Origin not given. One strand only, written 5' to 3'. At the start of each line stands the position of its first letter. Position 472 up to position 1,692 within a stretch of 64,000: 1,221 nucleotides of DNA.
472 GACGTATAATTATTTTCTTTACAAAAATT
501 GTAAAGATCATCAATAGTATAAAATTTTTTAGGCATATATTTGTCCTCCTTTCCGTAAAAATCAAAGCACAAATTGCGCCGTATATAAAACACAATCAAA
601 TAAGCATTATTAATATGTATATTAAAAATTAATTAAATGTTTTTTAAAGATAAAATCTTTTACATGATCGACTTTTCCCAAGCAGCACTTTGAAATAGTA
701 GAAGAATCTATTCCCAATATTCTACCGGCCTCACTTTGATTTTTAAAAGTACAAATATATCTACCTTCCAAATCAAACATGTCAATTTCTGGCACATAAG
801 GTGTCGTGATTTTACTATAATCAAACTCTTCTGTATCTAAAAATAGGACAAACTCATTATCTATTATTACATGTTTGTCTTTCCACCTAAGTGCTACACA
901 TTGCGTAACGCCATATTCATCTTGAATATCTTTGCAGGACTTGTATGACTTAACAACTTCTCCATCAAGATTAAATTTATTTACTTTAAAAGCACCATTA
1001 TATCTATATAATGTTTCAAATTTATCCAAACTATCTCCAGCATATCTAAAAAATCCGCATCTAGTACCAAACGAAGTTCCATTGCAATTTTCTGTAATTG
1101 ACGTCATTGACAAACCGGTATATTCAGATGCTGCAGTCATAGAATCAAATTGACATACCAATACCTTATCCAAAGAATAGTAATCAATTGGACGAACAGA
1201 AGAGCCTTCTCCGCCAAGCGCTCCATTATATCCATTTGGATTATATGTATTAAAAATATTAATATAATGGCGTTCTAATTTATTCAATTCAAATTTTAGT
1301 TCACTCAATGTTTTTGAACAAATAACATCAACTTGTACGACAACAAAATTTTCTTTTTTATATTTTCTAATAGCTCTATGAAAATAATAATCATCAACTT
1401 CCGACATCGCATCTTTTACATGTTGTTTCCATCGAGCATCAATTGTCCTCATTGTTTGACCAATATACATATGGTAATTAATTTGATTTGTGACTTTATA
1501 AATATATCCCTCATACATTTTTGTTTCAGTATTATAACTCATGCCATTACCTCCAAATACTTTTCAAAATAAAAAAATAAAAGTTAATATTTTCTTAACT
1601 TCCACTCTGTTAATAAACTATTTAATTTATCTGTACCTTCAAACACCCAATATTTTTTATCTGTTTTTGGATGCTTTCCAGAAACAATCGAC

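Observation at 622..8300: Self-contained homing-endonuclease cassettes: motif-headed small paralogous ORF + GIY-YIG gene + terminator, occurring twice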

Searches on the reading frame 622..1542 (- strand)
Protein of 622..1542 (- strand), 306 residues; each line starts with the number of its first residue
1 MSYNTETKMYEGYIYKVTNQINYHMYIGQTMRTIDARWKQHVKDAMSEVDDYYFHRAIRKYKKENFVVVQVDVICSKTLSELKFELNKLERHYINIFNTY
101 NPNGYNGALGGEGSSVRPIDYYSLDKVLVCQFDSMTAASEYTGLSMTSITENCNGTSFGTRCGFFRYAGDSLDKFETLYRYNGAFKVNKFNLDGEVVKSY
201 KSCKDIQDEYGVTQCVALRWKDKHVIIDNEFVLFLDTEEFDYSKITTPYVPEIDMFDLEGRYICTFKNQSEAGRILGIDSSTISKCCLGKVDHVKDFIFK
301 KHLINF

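Call 5: search_protein_families(library=pfam, proteins=[window:622-1542:-], max_evalue=0.01)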
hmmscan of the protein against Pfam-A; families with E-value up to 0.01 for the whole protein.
window:622-1542:- (306 aa): 3 families
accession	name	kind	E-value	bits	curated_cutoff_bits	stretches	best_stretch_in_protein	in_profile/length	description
PF07453.19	NUMOD1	-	8.4e-10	39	22.8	1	256-286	6-36/37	NUMOD1 domain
PF01541.30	GIY-YIG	-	3.1e-07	31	22.6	1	12-106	2-78/78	GIY-YIG catalytic domain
PF22083.2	I-HmuI_NUMOD-like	-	8e-05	22.6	27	1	266-300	12-46/46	DNA endonuclease I-HmuI-like, NUMOD-like domain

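Call 8: search_protein_families(library=phrogs, proteins=[window:622-1542:-], max_evalue=0.01)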
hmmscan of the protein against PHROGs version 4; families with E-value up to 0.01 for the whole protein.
window:622-1542:- (306 aa): 7 families
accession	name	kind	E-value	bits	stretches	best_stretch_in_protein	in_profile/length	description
phrog_314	-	DNA, RNA and nucleotide metabolism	3.3e-18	67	1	5-173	172-319/574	homing endonuclease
phrog_7168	-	DNA, RNA and nucleotide metabolism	9e-18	65.7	1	12-116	2-102/284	homing endonuclease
phrog_5123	-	DNA, RNA and nucleotide metabolism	8.8e-10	39.7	1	13-115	3-97/152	homing endonuclease with GIY-YIG motif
phrog_19446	-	DNA, RNA and nucleotide metabolism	2.1e-07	31.7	1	12-94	2-76/254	homing endonuclease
phrog_20162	-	DNA, RNA and nucleotide metabolism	3.3e-05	25.2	0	263-300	43-80/88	HNH endonuclease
phrog_20015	-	DNA, RNA and nucleotide metabolism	0.0011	20.1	1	13-44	4-35/46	endonuclease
phrog_59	-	DNA, RNA and nucleotide metabolism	0.0084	16.5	0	107-301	245-404/423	HNH endonuclease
